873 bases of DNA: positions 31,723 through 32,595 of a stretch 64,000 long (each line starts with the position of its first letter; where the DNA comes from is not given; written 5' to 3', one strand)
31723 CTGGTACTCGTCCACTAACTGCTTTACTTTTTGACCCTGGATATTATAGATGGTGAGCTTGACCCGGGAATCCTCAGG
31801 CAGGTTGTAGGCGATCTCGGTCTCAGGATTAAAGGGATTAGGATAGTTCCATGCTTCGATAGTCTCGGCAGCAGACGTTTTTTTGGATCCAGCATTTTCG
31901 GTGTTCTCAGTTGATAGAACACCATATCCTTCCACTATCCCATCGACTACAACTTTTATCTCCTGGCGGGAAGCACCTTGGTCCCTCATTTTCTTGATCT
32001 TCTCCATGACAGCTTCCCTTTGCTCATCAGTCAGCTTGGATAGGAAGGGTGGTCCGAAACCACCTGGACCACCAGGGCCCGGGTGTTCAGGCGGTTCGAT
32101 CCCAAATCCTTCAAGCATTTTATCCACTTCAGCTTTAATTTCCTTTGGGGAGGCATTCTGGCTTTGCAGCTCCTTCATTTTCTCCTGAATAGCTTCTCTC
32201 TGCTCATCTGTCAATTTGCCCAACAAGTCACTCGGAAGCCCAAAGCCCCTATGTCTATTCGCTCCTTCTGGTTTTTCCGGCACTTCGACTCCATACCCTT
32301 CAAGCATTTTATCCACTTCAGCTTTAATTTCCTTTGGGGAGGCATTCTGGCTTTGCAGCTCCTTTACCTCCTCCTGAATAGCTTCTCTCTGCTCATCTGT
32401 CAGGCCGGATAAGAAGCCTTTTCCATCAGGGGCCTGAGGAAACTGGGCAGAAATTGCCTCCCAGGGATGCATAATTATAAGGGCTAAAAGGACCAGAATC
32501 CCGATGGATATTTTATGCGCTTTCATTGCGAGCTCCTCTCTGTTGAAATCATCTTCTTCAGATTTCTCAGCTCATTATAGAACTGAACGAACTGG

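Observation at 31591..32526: T9SS-exported protein built from three Spy/CpxP-like LTXXQ repeats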

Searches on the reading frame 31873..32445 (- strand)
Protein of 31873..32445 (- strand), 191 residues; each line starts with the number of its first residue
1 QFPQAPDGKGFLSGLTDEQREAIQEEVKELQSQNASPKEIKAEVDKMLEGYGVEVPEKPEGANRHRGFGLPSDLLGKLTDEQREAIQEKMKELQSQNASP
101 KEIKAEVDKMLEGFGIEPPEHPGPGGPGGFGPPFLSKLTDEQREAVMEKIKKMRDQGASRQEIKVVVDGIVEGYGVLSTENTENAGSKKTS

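Call 9: find_homologous_proteins(query=window:31873-32445:-, max_evalue=0.001)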
Query seq(191 aa) (191 aa): 26 proteins with E <= 0.001 among 386 candidates.
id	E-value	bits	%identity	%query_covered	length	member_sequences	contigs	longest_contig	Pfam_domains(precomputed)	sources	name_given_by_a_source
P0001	5.2e-116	403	100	100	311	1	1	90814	PF18962.8,PF13860.13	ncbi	-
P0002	3.2e-75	270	50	87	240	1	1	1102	PF16469.11,PF13801.12,PF11304.14,PF05397.18,PF13565.13,PF06207.17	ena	-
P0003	1.9e-64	235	49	89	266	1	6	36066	PF01468.24,PF13801.12,PF20124.5,PF08846.16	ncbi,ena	-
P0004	2.4e-52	196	48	93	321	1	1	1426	PF13801.12,PF18962.8,PF13860.13,PF08004.18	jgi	jgi:DNA-binding transcriptional regulator YhcF (GntR family)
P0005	9.5e-50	187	55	95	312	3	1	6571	PF13801.12,PF11304.14,PF18962.8,PF13860.13,PF10016.15,PF08004.18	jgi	jgi:uncharacterized protein YoaH (UPF0181 family)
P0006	2.1e-44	170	49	94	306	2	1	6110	PF13801.12,PF18962.8,PF13860.13,PF06207.17,PF08004.18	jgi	-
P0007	2.7e-44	169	49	91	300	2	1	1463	PF13585.13,PF13801.12,PF11304.14,PF18962.8,PF13860.13,PF08004.18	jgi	jgi:coenzyme F420-reducing hydrogenase alpha subunit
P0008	3.0e-44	169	48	96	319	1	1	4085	PF13801.12,PF11304.14,PF00458.26,PF18962.8,PF13860.13,PF06207.17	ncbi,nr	ncbi:MAG: T9SS type A sorting domain-containing protein [candidate division Zixibacteria bacterium]|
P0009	1.1e-40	158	49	94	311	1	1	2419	PF01468.24,PF13801.12,PF18962.8,PF13860.13,PF05397.18,PF08004.18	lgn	-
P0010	6.2e-38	149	49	88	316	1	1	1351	PF13585.13,PF13801.12,PF18962.8,PF13860.13,PF10016.15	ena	-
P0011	8.7e-38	148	46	94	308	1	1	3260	PF13801.12,PF11304.14,PF18962.8,PF13860.13,PF08004.18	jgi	jgi:Spy/CpxP family protein refolding chaperone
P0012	1.1e-36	145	46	95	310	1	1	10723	PF16469.11,PF13801.12,PF11304.14,PF18962.8,PF13860.13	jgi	jgi:DNA-binding transcriptional regulator YhcF (GntR family)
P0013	5.2e-36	142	47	94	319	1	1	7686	PF13801.12,PF18962.8,PF13860.13,PF10016.15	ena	-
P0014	1.8e-33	134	44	77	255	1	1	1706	PF13801.12,PF18962.8,PF13860.13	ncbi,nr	ncbi:MAG: T9SS type A sorting domain-containing protein, partial [Candidatus Latescibacteria bacteri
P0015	2.9e-32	130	45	91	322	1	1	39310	PF13801.12,PF18962.8,PF13860.13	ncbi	-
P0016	3.6e-32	130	40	87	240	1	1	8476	PF06576.17,PF13801.12,PF00458.26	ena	-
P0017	7.8e-32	129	41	88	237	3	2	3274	PF16469.11,PF13801.12,PF00557.30,PF08004.18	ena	-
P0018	1.1e-31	128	44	92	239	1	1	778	PF16469.11,PF13801.12,PF00557.30,PF08004.18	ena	-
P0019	9.9e-31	125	37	92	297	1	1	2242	PF13801.12,PF26701.1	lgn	-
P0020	1.6e-28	118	41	95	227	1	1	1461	PF16469.11,PF13801.12,PF18844.7,PF20184.5,PF19986.4,PF17855.8,PF26555.1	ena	-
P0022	1.8e-21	95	47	60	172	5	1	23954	-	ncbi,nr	ncbi:MAG: hypothetical protein HPY69_15390 [Armatimonadetes bacterium]|nr:hypothetical protein [Arma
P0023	1.4e-20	92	43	61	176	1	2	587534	-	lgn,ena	-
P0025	2.3e-13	68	42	57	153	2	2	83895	-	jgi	jgi:hypothetical protein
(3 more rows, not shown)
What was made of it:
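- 31591..32526 (-): CDS of the repeat protein (311 aa plus stop codon). A 100%-identical protein, P0001, is in the NCBI-derived collection (call 9).
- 26 clusters in a word-indexed search (call 9). One JGI record names a homologue 'Spy/CpxP family protein refolding chaperone' (call 9).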

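Call 12: list_cluster_members(proteins=[P0001, P0003, P0015, P0022, P0023])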
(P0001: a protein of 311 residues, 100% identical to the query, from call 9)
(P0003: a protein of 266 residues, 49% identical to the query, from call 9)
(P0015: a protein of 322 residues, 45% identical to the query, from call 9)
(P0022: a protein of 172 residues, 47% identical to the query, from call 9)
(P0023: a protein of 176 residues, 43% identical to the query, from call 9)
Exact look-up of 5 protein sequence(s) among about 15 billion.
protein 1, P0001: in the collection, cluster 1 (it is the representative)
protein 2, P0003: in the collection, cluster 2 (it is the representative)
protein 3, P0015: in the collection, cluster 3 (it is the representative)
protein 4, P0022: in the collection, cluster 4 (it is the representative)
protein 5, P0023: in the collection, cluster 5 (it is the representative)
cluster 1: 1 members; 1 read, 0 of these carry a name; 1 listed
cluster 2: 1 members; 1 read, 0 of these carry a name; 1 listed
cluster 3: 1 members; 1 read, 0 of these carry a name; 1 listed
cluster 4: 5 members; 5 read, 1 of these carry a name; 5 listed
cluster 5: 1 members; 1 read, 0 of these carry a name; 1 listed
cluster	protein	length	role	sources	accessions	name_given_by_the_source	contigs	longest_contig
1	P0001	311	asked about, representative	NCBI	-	-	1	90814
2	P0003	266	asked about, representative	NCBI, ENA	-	-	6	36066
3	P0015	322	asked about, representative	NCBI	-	-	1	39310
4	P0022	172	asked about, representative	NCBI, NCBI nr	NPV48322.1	MAG: hypothetical protein HPY69_15390 [Armatimonadetes bacterium] | hypothetical protein [Armatimonadota bacterium]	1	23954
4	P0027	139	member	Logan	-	-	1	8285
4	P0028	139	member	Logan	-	-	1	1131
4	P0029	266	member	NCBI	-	-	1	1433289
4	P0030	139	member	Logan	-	-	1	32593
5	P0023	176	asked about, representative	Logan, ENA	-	-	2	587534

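Call 13: find_encoding_contigs(protein=P0001, flank=10000, max_places=3)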
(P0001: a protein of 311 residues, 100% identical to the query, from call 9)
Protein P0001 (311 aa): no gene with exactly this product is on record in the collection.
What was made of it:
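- Tried and rejected: P0001 is not in the contig index, so the window's own record and organism name could not be fetched (call 13).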

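Call 14: find_encoding_contigs(protein=P0015, flank=8000, max_places=3)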
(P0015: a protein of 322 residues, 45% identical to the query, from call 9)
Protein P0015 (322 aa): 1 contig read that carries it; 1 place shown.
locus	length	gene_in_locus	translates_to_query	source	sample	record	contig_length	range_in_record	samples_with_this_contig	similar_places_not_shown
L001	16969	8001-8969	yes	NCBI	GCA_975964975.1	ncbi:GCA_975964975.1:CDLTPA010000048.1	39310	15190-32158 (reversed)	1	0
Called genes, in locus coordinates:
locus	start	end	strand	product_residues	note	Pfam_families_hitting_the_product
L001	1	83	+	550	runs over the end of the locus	PF07969:Amidohydro_3, PF01979:Amidohydro_1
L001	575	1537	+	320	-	-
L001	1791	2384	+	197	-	PF04542:Sigma70_r2, PF08281:Sigma70_r4_2, PF04545:Sigma70_r4, PF22233:PhyR_sigma-like (weak)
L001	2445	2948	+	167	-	PF13490:zf-HC2 (weak)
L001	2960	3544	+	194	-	PF13801:Metal_resist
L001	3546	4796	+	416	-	PF02321:OEP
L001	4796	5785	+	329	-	PF25917:BSH_RND (faint), PF25973:BSH_CzcB, PF25967:RND-MFP_C, PF25975:CzcB_C, PF25989:YknX_C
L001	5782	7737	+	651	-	PF00005:ABC_tran, PF02463:SMC_N (faint), PF13304:AAA_21 (faint), PF12704:MacB_PCD, PF02687:FtsX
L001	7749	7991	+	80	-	PF18903:DUF5659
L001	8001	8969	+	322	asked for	PF13801:Metal_resist (faint), PF18962:Por_Secre_tail (weak), PF13860:FlgD_ig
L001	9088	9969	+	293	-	-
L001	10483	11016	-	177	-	PF10543:ORF6N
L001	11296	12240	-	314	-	-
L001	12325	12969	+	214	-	PF02607:B12-binding_2, PF02310:B12-binding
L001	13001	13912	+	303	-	PF02574:S-methyl_trans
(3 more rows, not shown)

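Call 15: find_encoding_contigs(protein=P0003, flank=8000, max_places=3)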
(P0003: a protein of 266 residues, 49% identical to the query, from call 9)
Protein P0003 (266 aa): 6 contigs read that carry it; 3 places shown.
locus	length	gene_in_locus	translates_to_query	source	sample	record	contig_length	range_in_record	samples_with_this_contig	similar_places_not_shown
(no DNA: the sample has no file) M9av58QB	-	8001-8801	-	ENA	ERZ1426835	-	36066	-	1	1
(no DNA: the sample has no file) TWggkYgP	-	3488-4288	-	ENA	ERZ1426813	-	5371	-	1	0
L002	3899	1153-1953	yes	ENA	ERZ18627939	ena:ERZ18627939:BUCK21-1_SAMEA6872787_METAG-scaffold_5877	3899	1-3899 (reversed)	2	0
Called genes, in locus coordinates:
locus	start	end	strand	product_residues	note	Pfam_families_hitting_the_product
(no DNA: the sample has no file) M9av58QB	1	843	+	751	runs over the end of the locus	PF18072:FGAR-AT_linker, PF00586:AIRS, PF02769:AIRS_C, PF00586:AIRS, PF02769:AIRS_C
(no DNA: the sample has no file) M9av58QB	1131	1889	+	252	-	PF14522:Cytochrome_C7 (faint), PF14537:Cytochrom_c3_2 (faint), PF13435:Cytochrome_C554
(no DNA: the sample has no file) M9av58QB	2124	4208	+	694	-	PF00082:Peptidase_S8, PF19190:BACON_2 (weak)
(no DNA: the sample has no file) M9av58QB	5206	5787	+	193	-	PF07638:Sigma70_ECF (faint), PF04542:Sigma70_r2, PF08281:Sigma70_r4_2, PF04545:Sigma70_r4, PF13384:HTH_23 (weak)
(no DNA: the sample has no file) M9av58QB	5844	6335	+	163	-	PF13490:zf-HC2 (weak)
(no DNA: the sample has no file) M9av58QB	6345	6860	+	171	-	PF13801:Metal_resist, PF07813:LTXXQ (weak)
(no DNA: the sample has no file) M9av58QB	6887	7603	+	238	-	PF14344:DUF4397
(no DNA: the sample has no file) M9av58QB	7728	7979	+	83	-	PF18903:DUF5659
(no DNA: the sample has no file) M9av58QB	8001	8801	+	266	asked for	PF13801:Metal_resist (faint), PF08846:DUF1816 (faint), PF20124:DUF6514 (faint), PF01468:GA (faint)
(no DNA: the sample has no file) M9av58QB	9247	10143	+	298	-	-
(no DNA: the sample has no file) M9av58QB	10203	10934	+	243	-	-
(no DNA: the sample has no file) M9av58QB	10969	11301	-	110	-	PF01740:STAS, PF13466:STAS_2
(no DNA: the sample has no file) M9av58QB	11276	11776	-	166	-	PF13581:HATPase_c_2, PF02518:HATPase_c (weak)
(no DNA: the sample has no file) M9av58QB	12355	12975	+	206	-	PF00440:TetR_N, PF17938:TetR_C_29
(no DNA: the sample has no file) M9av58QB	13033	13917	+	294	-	PF25917:BSH_RND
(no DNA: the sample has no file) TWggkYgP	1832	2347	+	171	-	PF13801:Metal_resist, PF07813:LTXXQ (weak)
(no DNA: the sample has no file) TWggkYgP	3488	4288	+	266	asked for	PF13801:Metal_resist (faint), PF08846:DUF1816 (faint), PF20124:DUF6514 (faint), PF01468:GA (faint)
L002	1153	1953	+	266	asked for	PF13801:Metal_resist (faint), PF08846:DUF1816 (faint), PF20124:DUF6514 (faint), PF01468:GA (faint)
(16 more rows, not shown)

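Call 30: predict_structure(alignment_id=A1)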
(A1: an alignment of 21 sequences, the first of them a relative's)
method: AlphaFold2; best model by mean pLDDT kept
length: 311 residues; sequences in the alignment: 21
mean_pLDDT: 74.0   pTM: 0.34
mean pLDDT of the five models: 74.0, 70.6, 69.6, 68.7, 65.8
residues with pLDDT >= 90: 78; 70-90: 133; 50-70: 35; < 50: 65
segments of 3 or more residues with pLDDT < 50: 1-5, 14-35, 85-96, 148-158, 205-219
pLDDT, mean of each block of 10 residues (from residue 1): 49 47 44 53 84 89 82 84 48 49 82 91 86 89 65 41 73 85 79 77 45 34 83 85 95 93 96 94 92 93 89 68
secondary structure, 60 per line:
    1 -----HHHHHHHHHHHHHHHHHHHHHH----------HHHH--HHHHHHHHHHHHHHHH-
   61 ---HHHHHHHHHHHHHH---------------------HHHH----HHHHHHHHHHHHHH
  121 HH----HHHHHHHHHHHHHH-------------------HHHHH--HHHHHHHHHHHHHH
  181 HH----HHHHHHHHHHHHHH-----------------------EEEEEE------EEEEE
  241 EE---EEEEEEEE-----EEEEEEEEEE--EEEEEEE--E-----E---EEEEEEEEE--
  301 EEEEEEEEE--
elements in order: H6-27 H38-41 H44-59 H64-77 H99-102 H107-122 H127-140 H160-164 H167-182 H187-200 E224-229 E236-242 E246-253 E259-268 E271-277 E290-298 E301-309
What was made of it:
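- On T9SS type-A CTD cargo: AF2 gives 7 strands across aa 224-309 with pLDDT 83-96 (call 30).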

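Call 37: fold_search(model_id=the predicted structure, library=pdb)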
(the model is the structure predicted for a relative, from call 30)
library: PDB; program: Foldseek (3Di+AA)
matches with E <= 10: 1485; with E <= 0.001: 20
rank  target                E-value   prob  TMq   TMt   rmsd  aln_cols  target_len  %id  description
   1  7bj3                  4.6e-05  1.00  0.20  0.07   4.7        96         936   20  ScpA from Streptococcus pyogenes, S512A active site mutant (released 2021-05-12)
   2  1xf1_A                4.9e-05  1.00  0.20  0.07   4.4        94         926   20  Structure of C5a peptidase- a key virulence factor from Streptococcus (released 2005-11-22)
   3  6za2_A                6.5e-05  1.00  0.24  0.07   3.0        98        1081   20  Crystal structure of dimeric latent PorU from Porphyromonas gingivalis (released 2021-09-29)
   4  7yzx_A                6.5e-05  1.00  0.20  0.07   4.4        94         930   19  ScpA from Streptococcus pyogenes, D783A mutant. (released 2022-08-31)
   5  3osv_A                7.3e-05  1.00  0.21  0.49   3.0        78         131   24  The crytsal structure of FLGD from P. Aeruginosa (released 2011-05-04)
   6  8jmw_A                8.3e-05  1.00  0.23  0.14   5.1        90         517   16  Fibril form of serine peptidase Vpr (released 2023-12-06)
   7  3osv_C                1.0e-04  1.00  0.22  0.50   9.3       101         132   19  The crytsal structure of FLGD from P. Aeruginosa (released 2011-05-04)
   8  3osv_B                1.1e-04  1.00  0.23  0.51   8.9       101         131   19  The crytsal structure of FLGD from P. Aeruginosa (released 2011-05-04)
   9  4g5a_A                1.2e-04  1.00  0.22  0.58  10.3       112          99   13  Crystal structure of a putative member of duf 3244 protein family (BT_1867) from Bacteroides thetaiotaomicron VPI-5482 (released 2012-09-19)
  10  3osv_D                1.3e-04  1.00  0.22  0.49   3.0        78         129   24  The crytsal structure of FLGD from P. Aeruginosa (released 2011-05-04)
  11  6za2_B                1.3e-04  1.00  0.23  0.07   4.8        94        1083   23  Crystal structure of dimeric latent PorU from Porphyromonas gingivalis (released 2021-09-29)
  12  7eha_C                1.3e-04  1.00  0.22  0.39   6.9        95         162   26  Crystal structure of the flagellar hook cap from Salmonella enterica serovar Typhimurium (released 2021-11-24)
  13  3eif                  1.4e-04  1.00  0.20  0.07   4.4        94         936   19  1.9 angstrom crystal structure of the active form of the C5a peptidase from Streptococcus pyogenes (ScpA) (released 2009-02-24)
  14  7eh9_B                1.6e-04  1.00  0.21  0.44   8.9       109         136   22  Crystal structure of the flagellar hook cap fragment from Salmonella enterica serovar Typhimurium (released 2021-11-24)
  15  7eha_B                1.7e-04  1.00  0.20  0.36   4.1        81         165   27  Crystal structure of the flagellar hook cap from Salmonella enterica serovar Typhimurium (released 2021-11-24)
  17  5m11                  2.0e-04  1.00  0.22  0.10   3.7        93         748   22  Structural and functional probing of PorZ, an essential bacterial surface component of the type-IX secretion system of h (released 2016-11-09)
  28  7pq4_MODEL_1_A        1.9e-03  1.00  0.18  0.56   9.4       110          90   10  NMR Structure of RgpB C-terminal Domain (released 2022-09-28)
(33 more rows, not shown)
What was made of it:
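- On T9SS type-A CTD cargo: Foldseek matches PorU 6za2, PorZ 5m11, RgpB CTD 7pq4, NucA CTD 8glk_D (TMt 0.66) and RemA CTD 8gl6_D (TMt 0.67) (call 37).
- Foldseek matches T9SS CTD structures (call 37). Same overall architecture: signal peptide, tandem small helical modules, C-terminal sorting domain (calls 30, 37).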

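Call 42: search_protein_representatives(alignment_id=A4)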
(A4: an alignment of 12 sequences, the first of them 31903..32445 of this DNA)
Query: 12 sequences, 241 profile positions. Proteins with E-value up to 0.001 (for the whole library): 898; up to 1e-10: 540; up to 1e-30: 237. The best 150 are listed.
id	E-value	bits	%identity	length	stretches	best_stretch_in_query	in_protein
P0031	1.5e-150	515.4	-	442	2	1-218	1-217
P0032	5.2e-149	510.3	-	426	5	35-217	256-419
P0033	2.7e-146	501.4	-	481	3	32-217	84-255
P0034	2.9e-136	468.6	-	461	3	36-223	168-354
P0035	4.0e-130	448.5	-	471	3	5-216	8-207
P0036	5.5e-119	412.0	-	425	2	1-219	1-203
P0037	8.0e-117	405.0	-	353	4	14-153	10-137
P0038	6.9e-116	401.9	-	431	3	35-217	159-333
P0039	2.2e-115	400.2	-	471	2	2-221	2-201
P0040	4.8e-108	376.2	-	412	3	31-217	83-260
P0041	6.8e-107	372.5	-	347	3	34-152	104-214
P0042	2.6e-105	367.2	-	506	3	6-217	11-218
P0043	5.5e-104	362.9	-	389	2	35-217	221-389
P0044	1.9e-102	357.9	-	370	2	3-219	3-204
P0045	6.4e-102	356.2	-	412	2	29-217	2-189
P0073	6.6e-83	293.9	-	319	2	2-217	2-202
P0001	9.8e-78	277.0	-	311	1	1-226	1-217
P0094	1.4e-70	253.5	-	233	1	2-238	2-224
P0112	4.0e-61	222.6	-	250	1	1-233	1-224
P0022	8.6e-49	182.2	-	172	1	19-168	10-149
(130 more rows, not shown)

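Call 44: predict_structure(alignment_id=A4)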
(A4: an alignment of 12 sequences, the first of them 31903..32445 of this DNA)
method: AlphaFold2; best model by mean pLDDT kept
length: 181 residues; sequences in the alignment: 12
mean_pLDDT: 77.2   pTM: 0.34
mean pLDDT of the five models: 77.2, 75.2, 71.6, 71.0, 70.7
residues with pLDDT >= 90: 50; 70-90: 79; 50-70: 23; < 50: 29
segments of 3 or more residues with pLDDT < 50: 1-9, 61-67, 122-130
pLDDT, mean of each block of 10 residues (from residue 1): 44 82 94 91 91 69 46 75 90 89 87 81 42 73 88 91 88 73 37
secondary structure, 60 per line:
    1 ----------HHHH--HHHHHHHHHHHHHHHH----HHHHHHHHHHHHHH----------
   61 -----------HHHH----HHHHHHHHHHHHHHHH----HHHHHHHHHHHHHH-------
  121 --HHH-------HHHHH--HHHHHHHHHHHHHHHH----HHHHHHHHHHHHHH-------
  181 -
elements in order: H11-14 H17-32 H37-50 H72-75 H80-95 H100-113 H133-137 H140-155 H160-173
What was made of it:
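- AF2 gives helical hairpins with pLDDT 80-94, linkers below 50, and a CTD above 90 (calls 30, 44). AF2 gives isolated 2-helix hairpins, not a dimeric four-helix cradle (calls 30, 44). The units are two-helix hairpins, not three-helix bundles (call 44). Beads-on-a-string layout with disordered linkers (calls 30, 44).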

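Call 50: fold_search(model_id=the predicted structure, library=pdb)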
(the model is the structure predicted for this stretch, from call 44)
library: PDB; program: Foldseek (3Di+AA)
matches with E <= 10: 58; with E <= 0.001: 0
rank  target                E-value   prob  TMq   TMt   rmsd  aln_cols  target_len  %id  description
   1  8eov                  7.2e-01  0.33  0.21  0.27  18.1       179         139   14  Precisely patterned nanofibers made from extendable protein multiplexes (released 2023-08-16)
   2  1zlj_B                1.5e+00  0.41  0.16  0.36   8.7        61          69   24  Crystal Structure of the Mycobacterium tuberculosis Hypoxic Response Regulator DosR C-terminal Domain (released 2006-01-31)
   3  1zlj_D                2.2e+00  0.41  0.16  0.37   7.2        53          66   24  Crystal Structure of the Mycobacterium tuberculosis Hypoxic Response Regulator DosR C-terminal Domain (released 2006-01-31)
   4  8j56_C                2.7e+00  0.13  0.19  0.21  13.0       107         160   15  Crystal structure of the FlhDC complex from Cupriavidus necator (released 2024-02-28)
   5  5jwr_F                2.9e+00  0.05  0.15  0.19  22.5       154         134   18  Crystal structure of foldswitch-stabilized KaiB in complex with the N-terminal CI domain of KaiC and a dimer of KaiA C (released 2017-03-29)
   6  9g8u_B                3.2e+00  0.06  0.17  0.13  14.2       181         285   14  Structure of the LipA:LipB complex from Acinetobacter baumannii (released 2025-02-19)
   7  1r8j_B                3.6e+00  0.06  0.16  0.11  17.4       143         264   15  Crystal Structure of Circadian Clock Protein KaiA from Synechococcus elongatus (released 2004-06-01)
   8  6y07_MODEL_1_A        3.6e+00  0.03  0.13  0.15  24.9       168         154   15  Designing a Granulopoietic Protein by Topological Rescaffolding 1: Sohair (released 2020-03-18)
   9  9l0x_G                4.0e+00  0.08  0.19  0.27  14.7       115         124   16  Cryo-EM structure of E.coli transcription initiation complex with Escherichia phage Mu late transcription activator C (released 2025-12-17)
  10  1zlj_A                4.3e+00  0.25  0.16  0.35   7.0        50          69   26  Crystal Structure of the Mycobacterium tuberculosis Hypoxic Response Regulator DosR C-terminal Domain (released 2006-01-31)
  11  8v9u_MODEL_1_A        4.3e+00  0.15  0.18  0.38  10.8        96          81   17  Solution NMR structure of human DNMT1 N-terminal alpha-helical domain (released 2024-02-28)
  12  5n8y_N                4.3e+00  0.08  0.16  0.24  13.4       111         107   15  KaiCBA circadian clock backbone model based on a Cryo-EM density (released 2017-03-29)
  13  2wgb_B                4.8e+00  0.03  0.16  0.17  18.2       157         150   14  Crystal structure of the TetR-like transcriptional regulator LfrR from Mycobacterium smegmatis (released 2009-10-20)
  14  8qz3_A                4.8e+00  0.02  0.13  0.10  16.4       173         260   15  Crystal structure of human two pore domain potassium ion channel TREK-2 (K2P10.1) in complex with an activatory nanobo (released 2024-05-29)
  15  4it5_B                4.8e+00  0.02  0.13  0.14  17.1       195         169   13  Chaperone HscB from Vibrio cholerae (released 2013-01-30)
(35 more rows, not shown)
